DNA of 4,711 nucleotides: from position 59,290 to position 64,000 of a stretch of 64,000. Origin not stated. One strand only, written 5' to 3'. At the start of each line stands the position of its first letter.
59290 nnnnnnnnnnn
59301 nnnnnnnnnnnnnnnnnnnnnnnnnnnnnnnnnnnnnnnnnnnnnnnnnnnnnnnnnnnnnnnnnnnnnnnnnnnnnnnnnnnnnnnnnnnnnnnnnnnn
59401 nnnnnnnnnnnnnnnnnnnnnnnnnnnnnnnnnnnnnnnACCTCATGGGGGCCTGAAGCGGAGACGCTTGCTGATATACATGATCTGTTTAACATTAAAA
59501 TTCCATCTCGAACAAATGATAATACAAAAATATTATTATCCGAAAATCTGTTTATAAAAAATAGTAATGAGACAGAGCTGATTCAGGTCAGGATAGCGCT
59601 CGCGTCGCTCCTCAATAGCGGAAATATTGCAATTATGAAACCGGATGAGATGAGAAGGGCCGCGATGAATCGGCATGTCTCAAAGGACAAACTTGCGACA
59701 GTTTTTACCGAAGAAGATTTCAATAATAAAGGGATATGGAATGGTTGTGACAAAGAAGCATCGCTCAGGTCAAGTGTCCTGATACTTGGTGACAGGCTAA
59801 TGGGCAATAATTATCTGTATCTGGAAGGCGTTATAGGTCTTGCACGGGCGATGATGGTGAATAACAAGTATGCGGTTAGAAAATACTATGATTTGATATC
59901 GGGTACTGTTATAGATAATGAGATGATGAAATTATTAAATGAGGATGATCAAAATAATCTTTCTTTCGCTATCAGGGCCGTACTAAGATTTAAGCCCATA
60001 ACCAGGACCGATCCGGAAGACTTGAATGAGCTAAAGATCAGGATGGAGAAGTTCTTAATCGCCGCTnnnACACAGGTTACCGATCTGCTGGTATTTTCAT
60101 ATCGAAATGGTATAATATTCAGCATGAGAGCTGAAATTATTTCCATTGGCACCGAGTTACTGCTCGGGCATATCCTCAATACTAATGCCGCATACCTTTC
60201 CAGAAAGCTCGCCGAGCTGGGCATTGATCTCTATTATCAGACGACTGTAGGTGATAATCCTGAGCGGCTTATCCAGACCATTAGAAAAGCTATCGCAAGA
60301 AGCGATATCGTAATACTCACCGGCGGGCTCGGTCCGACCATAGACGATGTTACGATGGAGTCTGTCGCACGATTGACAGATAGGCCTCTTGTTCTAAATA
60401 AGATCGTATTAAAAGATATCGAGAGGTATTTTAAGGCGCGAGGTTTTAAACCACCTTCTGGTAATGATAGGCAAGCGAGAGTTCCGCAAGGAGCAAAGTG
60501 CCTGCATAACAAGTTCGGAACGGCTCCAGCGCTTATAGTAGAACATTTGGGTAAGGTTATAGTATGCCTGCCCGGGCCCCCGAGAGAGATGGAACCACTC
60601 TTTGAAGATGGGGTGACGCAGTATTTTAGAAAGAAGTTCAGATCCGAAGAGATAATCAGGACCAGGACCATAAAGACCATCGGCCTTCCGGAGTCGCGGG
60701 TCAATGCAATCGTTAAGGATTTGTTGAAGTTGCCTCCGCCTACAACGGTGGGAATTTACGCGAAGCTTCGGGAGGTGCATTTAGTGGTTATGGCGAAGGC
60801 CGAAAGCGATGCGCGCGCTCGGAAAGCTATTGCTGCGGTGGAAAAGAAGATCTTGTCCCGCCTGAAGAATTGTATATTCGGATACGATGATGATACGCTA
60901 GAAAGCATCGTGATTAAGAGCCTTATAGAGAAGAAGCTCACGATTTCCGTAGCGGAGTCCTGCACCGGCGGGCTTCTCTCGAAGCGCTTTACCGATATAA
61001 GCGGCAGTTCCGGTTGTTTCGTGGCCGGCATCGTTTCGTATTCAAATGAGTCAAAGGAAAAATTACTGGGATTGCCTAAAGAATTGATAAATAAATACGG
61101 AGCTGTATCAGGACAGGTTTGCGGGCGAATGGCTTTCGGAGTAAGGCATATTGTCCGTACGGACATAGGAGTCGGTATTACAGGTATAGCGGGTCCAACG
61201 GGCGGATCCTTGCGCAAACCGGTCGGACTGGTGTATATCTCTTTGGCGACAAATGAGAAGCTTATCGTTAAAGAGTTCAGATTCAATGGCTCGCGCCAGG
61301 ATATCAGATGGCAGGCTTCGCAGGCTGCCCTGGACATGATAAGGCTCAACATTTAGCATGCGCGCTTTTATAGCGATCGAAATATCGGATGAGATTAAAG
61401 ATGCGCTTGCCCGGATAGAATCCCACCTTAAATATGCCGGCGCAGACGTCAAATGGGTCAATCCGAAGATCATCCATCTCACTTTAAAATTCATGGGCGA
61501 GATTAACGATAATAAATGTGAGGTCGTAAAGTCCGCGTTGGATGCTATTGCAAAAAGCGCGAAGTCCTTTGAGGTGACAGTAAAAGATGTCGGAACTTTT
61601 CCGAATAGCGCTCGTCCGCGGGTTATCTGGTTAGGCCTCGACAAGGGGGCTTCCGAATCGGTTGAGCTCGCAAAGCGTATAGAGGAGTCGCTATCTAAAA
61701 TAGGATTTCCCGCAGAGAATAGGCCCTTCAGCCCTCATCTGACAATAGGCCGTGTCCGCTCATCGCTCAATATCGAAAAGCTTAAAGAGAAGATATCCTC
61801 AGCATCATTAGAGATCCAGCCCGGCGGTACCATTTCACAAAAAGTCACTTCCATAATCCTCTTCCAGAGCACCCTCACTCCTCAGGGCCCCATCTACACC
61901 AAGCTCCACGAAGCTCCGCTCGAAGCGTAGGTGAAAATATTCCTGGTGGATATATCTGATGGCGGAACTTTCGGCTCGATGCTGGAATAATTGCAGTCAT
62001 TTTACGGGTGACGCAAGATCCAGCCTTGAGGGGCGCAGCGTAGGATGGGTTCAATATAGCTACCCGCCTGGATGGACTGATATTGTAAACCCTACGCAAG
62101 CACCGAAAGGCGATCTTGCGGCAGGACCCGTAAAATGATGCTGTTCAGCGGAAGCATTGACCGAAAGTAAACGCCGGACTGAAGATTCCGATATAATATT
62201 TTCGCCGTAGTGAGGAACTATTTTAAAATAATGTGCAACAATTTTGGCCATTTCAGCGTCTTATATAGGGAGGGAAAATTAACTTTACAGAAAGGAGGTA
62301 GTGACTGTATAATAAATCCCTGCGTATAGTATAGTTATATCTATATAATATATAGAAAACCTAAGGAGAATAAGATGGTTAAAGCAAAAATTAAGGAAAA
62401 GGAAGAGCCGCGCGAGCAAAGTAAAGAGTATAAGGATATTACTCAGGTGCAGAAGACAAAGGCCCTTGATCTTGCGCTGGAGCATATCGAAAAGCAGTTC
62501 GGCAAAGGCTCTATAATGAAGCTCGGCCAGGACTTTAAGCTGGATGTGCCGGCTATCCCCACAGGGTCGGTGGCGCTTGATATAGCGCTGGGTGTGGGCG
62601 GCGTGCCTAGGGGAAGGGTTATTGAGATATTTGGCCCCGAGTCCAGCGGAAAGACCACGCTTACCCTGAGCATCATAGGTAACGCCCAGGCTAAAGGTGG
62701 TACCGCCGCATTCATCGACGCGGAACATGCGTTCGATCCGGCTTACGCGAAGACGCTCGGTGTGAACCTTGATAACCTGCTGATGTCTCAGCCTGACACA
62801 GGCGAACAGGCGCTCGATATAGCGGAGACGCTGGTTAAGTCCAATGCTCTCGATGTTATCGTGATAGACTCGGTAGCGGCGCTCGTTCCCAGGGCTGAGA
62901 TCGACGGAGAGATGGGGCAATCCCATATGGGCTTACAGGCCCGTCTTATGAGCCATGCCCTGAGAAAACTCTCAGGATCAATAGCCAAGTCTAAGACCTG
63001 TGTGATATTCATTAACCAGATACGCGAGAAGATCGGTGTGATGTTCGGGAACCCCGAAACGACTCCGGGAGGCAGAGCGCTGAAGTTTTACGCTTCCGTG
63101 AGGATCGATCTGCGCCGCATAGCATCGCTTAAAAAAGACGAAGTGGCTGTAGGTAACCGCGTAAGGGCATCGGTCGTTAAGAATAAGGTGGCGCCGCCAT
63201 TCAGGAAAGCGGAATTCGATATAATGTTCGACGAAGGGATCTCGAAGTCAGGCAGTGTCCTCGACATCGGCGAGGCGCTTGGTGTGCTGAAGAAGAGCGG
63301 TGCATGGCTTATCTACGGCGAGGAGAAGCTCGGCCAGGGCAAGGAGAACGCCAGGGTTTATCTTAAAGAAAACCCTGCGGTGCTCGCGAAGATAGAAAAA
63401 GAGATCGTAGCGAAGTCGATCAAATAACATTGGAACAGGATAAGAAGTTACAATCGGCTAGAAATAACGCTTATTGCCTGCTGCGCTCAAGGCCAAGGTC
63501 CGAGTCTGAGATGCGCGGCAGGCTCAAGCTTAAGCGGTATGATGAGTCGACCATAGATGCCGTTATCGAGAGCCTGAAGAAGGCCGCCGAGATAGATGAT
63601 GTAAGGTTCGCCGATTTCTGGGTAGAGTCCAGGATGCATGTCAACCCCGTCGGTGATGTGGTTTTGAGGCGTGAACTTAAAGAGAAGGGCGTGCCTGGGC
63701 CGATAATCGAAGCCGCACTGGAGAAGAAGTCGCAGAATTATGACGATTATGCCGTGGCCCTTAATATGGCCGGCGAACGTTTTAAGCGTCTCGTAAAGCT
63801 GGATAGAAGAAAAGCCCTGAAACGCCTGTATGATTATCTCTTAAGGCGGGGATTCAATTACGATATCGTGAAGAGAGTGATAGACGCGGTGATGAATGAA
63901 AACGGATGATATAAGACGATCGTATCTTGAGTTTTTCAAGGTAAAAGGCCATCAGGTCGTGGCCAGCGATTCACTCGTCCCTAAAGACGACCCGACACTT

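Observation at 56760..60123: AT-rich 3.2-kb insertion encoding a 1082-aa membrane-anchored GHKL-motif protein inside the conserved pgsA/pgpA-cinA-recA-recX-alaS block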

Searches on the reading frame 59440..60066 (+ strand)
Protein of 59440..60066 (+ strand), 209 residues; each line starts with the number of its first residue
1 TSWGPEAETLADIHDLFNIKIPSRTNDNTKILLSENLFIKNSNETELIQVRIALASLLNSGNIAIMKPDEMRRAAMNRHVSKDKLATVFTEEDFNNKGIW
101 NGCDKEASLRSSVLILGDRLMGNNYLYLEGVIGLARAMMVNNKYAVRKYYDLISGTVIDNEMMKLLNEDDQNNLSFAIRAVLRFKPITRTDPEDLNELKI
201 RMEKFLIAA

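Call 25: search_protein_families(library=pfam, proteins=[window:59440-60066:+], max_evalue=5)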
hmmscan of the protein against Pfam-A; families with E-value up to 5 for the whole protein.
window:59440-60066:+ (209 aa): 2 families
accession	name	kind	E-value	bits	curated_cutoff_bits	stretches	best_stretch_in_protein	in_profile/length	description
PF13833.12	EF-hand_8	-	0.0094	16.1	28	1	66-99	5-41/54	EF-hand domain pair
PF15684.10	AROS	-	0.13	13.3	27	1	61-95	94-122/129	Active regulator of SIRT1, or 40S ribosomal protein S19-binding 1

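Call 44: search_solved_structures(query=A2, max_evalue=10, show_alignments=2)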
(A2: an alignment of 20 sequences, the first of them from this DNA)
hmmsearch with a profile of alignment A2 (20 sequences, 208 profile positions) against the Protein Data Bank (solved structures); distinct sequences matched with E-value up to 10: 1.
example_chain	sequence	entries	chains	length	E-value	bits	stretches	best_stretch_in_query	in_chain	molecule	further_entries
3a8y_C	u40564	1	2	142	0.22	13.8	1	90-132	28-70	BAG family molecular chaperone regulator 5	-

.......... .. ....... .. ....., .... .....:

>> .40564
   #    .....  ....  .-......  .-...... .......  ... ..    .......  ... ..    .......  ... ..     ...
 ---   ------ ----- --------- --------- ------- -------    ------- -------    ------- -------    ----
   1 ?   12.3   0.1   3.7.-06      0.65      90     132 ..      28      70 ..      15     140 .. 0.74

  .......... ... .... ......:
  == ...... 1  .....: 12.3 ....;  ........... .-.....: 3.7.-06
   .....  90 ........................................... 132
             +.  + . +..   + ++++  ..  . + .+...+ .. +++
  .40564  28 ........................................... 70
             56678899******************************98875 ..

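Call 45: find_homologous_proteins(query=A2, max_evalue=0.001)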
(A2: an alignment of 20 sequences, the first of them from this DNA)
Query A2 (20 sequences) (206 aa, profile of the alignment): 16 proteins with E <= 0.001 among 8000 candidates.
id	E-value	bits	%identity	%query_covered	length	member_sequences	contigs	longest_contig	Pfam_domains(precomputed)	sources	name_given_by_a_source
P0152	1.4e-85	304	56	99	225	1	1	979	-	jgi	jgi:hypothetical protein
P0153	1.9e-85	303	57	99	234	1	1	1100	-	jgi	jgi:hypothetical protein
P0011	2.1e-82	293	59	98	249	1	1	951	-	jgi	jgi:hypothetical protein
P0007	1.0e-79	284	68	89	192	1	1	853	-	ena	-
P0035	4.5e-76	273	43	95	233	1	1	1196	-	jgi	-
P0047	5.2e-69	249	42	92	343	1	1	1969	-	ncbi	-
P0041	9.0e-67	242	45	89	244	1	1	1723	-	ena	-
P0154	6.2e-66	239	73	70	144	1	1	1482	-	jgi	jgi:hypothetical protein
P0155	1.8e-62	228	42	89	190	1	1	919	-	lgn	-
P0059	1.1e-58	216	41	88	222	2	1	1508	-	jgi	jgi:hypothetical protein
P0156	1.6e-53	199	48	86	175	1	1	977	-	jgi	jgi:hypothetical protein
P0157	5.6e-40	155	43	59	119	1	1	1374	-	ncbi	-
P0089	6.1e-39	151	34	74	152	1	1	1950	-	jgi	jgi:hypothetical protein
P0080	1.8e-36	143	43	65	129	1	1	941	-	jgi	jgi:hypothetical protein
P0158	8.0e-24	102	43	47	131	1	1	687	-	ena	-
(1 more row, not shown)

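Call 53: predict_structure(alignment_id=A3)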
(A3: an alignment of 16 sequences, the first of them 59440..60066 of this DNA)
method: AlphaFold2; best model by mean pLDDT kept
length: 209 residues; sequences in the alignment: 16
mean_pLDDT: 84.5   pTM: 0.86
mean pLDDT of the five models: 84.5, 78.4, 76.9, 75.2, 72.9
residues with pLDDT >= 90: 89; 70-90: 100; 50-70: 14; < 50: 6
segments of 3 or more residues with pLDDT < 50: 23-26
pLDDT, mean of each block of 10 residues (from residue 1): 62 76 61 94 88 84 92 90 92 90 79 94 89 91 92 91 83 87 83 79 76
secondary structure, 60 per line:
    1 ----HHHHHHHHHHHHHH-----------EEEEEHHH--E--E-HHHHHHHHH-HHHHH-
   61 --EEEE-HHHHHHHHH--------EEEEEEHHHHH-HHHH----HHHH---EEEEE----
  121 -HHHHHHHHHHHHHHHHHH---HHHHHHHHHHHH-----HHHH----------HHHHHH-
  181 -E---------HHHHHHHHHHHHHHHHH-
elements in order: H5-18 E30-34 H45-53 H55-59 E63-66 H68-76 E85-90 H91-95 H97-100 H105-108 E112-116 H122-139 H143-154 H160-163 H174-179 H192-208

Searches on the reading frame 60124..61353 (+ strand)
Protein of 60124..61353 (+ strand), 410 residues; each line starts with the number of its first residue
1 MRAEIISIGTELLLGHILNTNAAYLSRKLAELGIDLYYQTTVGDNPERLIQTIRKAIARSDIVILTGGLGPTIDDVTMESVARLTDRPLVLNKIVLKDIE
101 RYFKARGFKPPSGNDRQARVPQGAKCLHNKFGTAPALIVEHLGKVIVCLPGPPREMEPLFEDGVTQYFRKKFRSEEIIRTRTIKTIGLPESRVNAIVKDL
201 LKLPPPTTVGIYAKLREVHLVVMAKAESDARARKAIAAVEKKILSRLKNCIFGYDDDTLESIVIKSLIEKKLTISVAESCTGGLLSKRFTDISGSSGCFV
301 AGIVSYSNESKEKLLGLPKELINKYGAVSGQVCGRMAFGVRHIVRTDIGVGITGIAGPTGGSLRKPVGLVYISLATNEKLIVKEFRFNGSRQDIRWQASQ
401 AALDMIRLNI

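Call 27: find_related_loci(query=window:60124-61353:+, collection=genome_contigs, flank=10000)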
Query window:60124-61353:+ (410 aa) in genome_contigs; peptide patterns used: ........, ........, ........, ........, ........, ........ (x = any residue, [..] = any of these).
310 stretches matched a pattern; 191 encode a relative of the query (tblastn E <= 1e-3); the best 80 are kept; 80 distinct loci.
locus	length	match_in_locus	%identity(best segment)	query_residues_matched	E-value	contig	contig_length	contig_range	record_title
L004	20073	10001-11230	70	1-410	0e+0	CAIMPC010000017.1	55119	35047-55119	MAG: Candidatus Omnitrophica bacterium isolate AM5_bin-0158 genome assembly, contig: bin-0158:17/73, whole genome shotgu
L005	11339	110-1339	63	1-410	7e-166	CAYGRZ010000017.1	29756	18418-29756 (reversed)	MAG TPA_asm: uncultured Planctomycetia bacterium isolate ERP119294_co1_123 genome assembly, contig: NODE_1738_length_297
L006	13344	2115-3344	63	1-410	2e-158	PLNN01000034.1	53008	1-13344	MAG: Candidatus Omnitrophota bacterium isolate fen_1320 73.20120800_E1X.39_contig_345, whole genome shotgun sequence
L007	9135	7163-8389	75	1-409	0e+0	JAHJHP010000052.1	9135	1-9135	MAG: Candidatus Omnitrophota bacterium isolate Modern_marine_planktonic.mb.39 Modern_marine_plan.mb.39_k141_428752, whol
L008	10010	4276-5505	54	1-410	3e-139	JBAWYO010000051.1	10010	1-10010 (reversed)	MAG: Candidatus Omnitrophota bacterium isolate ELA091 MAG091_51, whole genome shotgun sequence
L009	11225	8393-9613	53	1-407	1e-134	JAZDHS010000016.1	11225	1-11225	MAG: Candidatus Omnitrophota bacterium isolate MEGAHIT-group-0.348 k141_11835954, whole genome shotgun sequence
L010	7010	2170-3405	52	1-410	9e-133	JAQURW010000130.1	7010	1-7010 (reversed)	MAG: Candidatus Omnitrophota bacterium isolate STD1_82 NODE_36062_length_7010_cov_2.728316_Sandtown_D1, whole genome sho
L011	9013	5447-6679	49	1-410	4e-127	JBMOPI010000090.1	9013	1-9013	MAG: Bacillota bacterium isolate Betzabe_MAG124 MAG124_90, whole genome shotgun sequence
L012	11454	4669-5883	47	1-407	2e-115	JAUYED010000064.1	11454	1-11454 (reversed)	MAG: Bacillota bacterium isolate C20_metabat.bin.91 C20_k141_476349, whole genome shotgun sequence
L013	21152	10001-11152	50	1-410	1e-113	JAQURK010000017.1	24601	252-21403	MAG: Candidatus Omnitrophota bacterium isolate STD1_71 NODE_4336_length_24601_cov_3.975934_Sandtown_D1, whole genome sho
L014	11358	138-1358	47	3-407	7e-112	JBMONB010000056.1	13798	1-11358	MAG: Bacillota bacterium isolate Betzabe_MAG065 MAG065_56, whole genome shotgun sequence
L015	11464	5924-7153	47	1-410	9e-112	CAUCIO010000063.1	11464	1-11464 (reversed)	MAG TPA_asm: uncultured Clostridium sp. isolate ERR9578168_bin.27_MetaWRAP_v1.3_MAG genome assembly, contig: ERZ18533893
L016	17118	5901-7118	46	1-407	2e-111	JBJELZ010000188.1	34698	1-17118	MAG: Lachnospiraceae bacterium isolate LOHA17_bin.039 NODE_559_length_34698_cov_7.191352, whole genome shotgun sequence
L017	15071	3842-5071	46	1-410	4e-111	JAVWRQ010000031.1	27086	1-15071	MAG: Clostridium sp. isolate CGS3Y2-bin62 NODE_1447_length_27086_cov_11.079057, whole genome shotgun sequence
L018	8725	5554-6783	45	1-410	1e-110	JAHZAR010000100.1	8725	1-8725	MAG: Clostridiales bacterium isolate HRGM_Genome_1842 HRGM_Genome_1842_98, whole genome shotgun sequence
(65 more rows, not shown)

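Call 92: search_protein_families(library=pfam, proteins=[window:60124-61353:+], max_evalue=0.00001)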
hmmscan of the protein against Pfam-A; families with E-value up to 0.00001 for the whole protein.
window:60124-61353:+ (410 aa): 3 families
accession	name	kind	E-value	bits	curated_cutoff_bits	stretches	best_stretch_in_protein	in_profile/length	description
PF02464.23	CinA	-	5.5e-53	179.2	23.5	1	257-407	2-152/155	Competence-damaged protein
PF00994.29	MoCF_biosynth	-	3.5e-36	124.5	26.6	1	4-165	1-139/144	Probable molybdopterin binding domain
PF18146.6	CinA_KH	-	3.8e-18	65.8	27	1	180-253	1-73/73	Damage-inducible protein CinA KH domain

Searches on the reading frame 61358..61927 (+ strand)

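Call 92: search_protein_families(library=pfam, proteins=[window:61358-61927:+], max_evalue=0.00001)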
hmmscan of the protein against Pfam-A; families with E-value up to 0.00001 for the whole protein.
window:61358-61927:+ (190 aa): 3 families
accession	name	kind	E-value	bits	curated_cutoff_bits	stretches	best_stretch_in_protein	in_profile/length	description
PF02834.22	LigT_PEase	-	1.2e-32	112.3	23.3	2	7-91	1-87/87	LigT like Phosphoesterase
PF13563.12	2_5_RNA_ligase2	-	1.4e-15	58.1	27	1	34-150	21-133/152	2'-5' RNA ligase superfamily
PF10469.15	AKAP7_NLS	-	5.4e-08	33.4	24.4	1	12-144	13-160/208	AKAP7 2'5' RNA ligase-like domain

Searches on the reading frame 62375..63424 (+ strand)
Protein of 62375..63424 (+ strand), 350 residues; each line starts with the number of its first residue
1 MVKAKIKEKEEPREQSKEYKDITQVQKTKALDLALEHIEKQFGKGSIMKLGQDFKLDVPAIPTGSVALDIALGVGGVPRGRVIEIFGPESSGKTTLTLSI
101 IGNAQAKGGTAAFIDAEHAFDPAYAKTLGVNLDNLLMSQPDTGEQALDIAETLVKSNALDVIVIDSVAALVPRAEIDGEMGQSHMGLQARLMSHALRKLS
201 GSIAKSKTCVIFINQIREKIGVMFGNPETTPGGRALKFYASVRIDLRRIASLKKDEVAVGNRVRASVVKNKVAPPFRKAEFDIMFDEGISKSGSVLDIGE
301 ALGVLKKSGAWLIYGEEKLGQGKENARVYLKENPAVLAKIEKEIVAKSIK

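Call 92: search_protein_families(library=pfam, proteins=[window:62375-63424:+], max_evalue=0.00001)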
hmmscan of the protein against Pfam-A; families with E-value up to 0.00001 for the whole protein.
window:62375-63424:+ (350 aa): 3 families
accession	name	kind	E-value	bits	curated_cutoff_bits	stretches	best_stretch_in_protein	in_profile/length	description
PF00154.27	RecA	-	1.4e-137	457.8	27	1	29-290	1-262/262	recA bacterial DNA recombination protein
PF21096.2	RecA_C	-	6.4e-21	74.7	27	1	293-347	1-55/57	RecA C-terminal domain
PF08423.17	Rad51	-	9.1e-10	38.6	22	1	60-248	7-211/244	Rad51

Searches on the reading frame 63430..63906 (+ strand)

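Call 92: search_protein_families(library=pfam, proteins=[window:63430-63906:+], max_evalue=0.00001)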
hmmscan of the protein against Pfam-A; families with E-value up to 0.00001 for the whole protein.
window:63430-63906:+ (159 aa): 3 families
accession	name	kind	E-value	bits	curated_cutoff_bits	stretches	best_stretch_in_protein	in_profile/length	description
PF21982.2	RecX_HTH1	-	4.7e-18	65.3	26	1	10-49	1-40/40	RecX, first three-helix domain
PF02631.22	RecX_HTH2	-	7.2e-13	49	26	1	56-97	1-42/42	RecX, second three-helix domain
PF21981.2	RecX_HTH3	-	1.1e-09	38.8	26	1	105-151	2-48/48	RecX, third three-helix domain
